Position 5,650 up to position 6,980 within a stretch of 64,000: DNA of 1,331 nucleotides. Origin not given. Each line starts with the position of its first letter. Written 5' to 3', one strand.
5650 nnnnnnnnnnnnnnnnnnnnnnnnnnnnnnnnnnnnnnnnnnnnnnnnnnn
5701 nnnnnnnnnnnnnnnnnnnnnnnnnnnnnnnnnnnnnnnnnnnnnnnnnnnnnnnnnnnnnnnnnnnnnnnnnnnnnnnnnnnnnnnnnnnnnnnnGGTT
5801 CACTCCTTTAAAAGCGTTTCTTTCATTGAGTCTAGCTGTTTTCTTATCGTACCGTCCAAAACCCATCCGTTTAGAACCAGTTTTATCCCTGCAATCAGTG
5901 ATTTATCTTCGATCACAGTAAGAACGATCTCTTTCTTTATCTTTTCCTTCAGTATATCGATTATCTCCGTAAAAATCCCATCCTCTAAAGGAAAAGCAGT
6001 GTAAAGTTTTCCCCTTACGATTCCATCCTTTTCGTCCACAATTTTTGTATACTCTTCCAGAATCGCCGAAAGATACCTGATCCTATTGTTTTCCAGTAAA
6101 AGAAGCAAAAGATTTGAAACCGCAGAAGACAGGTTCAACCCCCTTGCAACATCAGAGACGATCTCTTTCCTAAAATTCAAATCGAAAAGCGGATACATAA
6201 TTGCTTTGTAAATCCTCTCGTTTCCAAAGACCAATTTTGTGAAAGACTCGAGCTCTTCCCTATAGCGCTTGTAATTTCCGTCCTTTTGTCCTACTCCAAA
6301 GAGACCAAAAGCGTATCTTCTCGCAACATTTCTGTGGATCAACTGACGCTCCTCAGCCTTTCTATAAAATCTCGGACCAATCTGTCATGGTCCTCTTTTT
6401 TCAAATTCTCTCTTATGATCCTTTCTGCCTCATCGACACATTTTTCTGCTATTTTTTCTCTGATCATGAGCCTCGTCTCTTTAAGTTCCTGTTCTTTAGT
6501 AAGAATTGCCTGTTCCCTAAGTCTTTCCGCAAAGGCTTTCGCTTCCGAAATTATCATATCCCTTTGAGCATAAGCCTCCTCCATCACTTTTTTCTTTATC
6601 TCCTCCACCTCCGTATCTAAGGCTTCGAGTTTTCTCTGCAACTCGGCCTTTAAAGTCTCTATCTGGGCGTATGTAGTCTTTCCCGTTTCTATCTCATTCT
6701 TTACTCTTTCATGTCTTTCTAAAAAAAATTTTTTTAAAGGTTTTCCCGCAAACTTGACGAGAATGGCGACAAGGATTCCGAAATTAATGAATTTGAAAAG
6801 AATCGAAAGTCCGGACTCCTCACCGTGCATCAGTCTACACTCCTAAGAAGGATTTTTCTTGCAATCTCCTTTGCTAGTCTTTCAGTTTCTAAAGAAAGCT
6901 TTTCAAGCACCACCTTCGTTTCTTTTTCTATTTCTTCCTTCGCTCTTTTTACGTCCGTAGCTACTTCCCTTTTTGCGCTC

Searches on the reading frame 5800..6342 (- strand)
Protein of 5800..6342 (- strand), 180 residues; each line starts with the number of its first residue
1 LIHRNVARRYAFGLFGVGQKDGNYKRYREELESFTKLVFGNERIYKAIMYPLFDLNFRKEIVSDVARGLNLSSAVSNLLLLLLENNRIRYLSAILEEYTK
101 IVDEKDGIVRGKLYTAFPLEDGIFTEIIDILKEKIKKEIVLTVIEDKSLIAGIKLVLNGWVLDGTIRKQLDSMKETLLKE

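Call 25: search_protein_families(library=pfam, proteins=[window:5800-6342:-], max_evalue=0.00001)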
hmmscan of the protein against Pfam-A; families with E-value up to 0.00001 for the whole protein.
window:5800-6342:- (180 aa): 1 family
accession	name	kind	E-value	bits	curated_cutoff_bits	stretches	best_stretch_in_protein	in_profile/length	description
PF00213.23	OSCP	-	6.9e-38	130.9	22.3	1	6-177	1-172/172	ATP synthase delta (OSCP) subunit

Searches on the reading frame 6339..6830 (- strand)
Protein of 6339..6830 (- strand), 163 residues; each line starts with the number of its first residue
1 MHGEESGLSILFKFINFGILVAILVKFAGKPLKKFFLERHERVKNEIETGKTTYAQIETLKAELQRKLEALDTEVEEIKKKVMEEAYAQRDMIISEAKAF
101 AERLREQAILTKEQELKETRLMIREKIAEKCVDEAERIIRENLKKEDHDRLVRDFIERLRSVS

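Call 25: search_protein_families(library=pfam, proteins=[window:6339-6830:-], max_evalue=0.00001)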
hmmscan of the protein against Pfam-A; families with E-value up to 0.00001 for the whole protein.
window:6339-6830:- (163 aa): 1 family
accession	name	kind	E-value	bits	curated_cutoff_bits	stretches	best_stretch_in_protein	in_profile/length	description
PF00430.23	ATP-synt_B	-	1.9e-16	60.8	28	1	10-139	2-131/132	ATP synthase B/B' CF(0)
